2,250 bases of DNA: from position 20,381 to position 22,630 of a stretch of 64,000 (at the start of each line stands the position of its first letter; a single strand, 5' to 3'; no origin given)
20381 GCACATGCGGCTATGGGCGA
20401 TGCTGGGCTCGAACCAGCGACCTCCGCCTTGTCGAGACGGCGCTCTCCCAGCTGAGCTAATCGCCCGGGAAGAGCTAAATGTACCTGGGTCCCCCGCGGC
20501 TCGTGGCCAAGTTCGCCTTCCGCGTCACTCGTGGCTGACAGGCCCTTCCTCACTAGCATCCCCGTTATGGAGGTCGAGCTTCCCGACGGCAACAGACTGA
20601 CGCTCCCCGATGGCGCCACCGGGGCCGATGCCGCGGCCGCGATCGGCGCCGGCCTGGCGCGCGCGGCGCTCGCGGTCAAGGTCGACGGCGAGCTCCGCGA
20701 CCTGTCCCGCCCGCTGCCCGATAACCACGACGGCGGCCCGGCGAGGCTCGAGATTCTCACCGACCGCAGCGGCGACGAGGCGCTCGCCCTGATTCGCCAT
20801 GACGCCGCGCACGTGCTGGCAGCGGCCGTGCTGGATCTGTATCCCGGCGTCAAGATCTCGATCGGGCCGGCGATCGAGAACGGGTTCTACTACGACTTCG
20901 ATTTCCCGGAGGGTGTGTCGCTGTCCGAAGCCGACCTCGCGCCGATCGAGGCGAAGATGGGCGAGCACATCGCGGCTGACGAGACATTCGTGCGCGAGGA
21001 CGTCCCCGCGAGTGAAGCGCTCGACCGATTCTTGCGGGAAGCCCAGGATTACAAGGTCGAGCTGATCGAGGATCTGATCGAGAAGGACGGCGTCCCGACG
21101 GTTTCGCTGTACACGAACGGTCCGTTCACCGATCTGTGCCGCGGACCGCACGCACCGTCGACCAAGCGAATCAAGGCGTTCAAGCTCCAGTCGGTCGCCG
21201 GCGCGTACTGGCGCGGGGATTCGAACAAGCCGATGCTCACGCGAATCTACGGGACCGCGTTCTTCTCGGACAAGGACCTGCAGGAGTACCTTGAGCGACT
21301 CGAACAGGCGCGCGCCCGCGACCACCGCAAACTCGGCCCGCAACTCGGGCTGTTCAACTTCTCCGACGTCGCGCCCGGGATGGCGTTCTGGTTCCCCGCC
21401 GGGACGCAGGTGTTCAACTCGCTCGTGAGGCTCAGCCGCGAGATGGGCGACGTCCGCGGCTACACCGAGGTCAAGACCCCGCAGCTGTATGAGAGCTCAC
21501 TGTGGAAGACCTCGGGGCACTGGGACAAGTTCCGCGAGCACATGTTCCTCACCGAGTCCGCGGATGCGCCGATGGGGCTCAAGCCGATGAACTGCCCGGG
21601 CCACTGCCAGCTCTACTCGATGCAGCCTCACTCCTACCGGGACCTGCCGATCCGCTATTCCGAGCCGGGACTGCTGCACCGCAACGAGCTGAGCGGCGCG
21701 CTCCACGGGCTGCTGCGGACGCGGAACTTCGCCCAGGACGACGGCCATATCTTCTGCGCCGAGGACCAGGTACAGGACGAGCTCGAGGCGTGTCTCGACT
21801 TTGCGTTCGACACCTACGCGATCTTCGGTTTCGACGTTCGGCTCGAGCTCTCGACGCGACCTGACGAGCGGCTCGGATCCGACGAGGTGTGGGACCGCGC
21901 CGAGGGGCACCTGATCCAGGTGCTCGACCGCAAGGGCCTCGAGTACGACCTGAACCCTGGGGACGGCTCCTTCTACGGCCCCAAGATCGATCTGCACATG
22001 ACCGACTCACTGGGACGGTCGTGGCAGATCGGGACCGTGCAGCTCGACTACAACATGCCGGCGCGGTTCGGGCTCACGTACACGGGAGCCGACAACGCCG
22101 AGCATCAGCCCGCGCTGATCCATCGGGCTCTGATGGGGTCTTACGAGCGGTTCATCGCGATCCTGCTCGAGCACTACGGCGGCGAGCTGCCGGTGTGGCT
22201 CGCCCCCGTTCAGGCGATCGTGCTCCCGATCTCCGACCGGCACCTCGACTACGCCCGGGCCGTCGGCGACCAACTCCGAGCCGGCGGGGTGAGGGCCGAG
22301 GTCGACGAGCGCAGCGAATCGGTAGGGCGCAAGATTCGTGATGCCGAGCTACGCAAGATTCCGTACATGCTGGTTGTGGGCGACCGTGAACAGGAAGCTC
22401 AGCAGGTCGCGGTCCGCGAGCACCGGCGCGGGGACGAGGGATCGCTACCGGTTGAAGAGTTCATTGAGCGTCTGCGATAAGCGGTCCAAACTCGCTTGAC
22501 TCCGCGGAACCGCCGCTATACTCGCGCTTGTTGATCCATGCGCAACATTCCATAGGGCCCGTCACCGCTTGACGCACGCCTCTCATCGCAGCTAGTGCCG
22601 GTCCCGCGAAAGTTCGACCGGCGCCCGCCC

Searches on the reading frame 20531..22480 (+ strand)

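Call 9: search_protein_families(library=pfam, proteins=[window:20531-22480:+], max_evalue=0.01)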
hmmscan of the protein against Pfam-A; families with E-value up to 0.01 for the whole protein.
window:20531-22480:+ (649 aa): 4 families
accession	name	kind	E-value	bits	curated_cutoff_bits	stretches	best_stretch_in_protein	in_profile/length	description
PF00587.30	tRNA-synt_2b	-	1.2e-40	140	29.3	1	346-549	9-179/179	tRNA synthetase class II core domain (G, H, P, S and T)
PF03129.25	HGTP_anticodon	-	6.7e-25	87.5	21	1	561-649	1-92/94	Anticodon binding domain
PF07973.19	tRNA_SAD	-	1.3e-14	54.3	24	1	191-240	1-44/44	Threonyl and Alanyl tRNA synthetase second additional domain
PF02824.27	TGS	-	4e-10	40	22.2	1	15-65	3-53/60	TGS domain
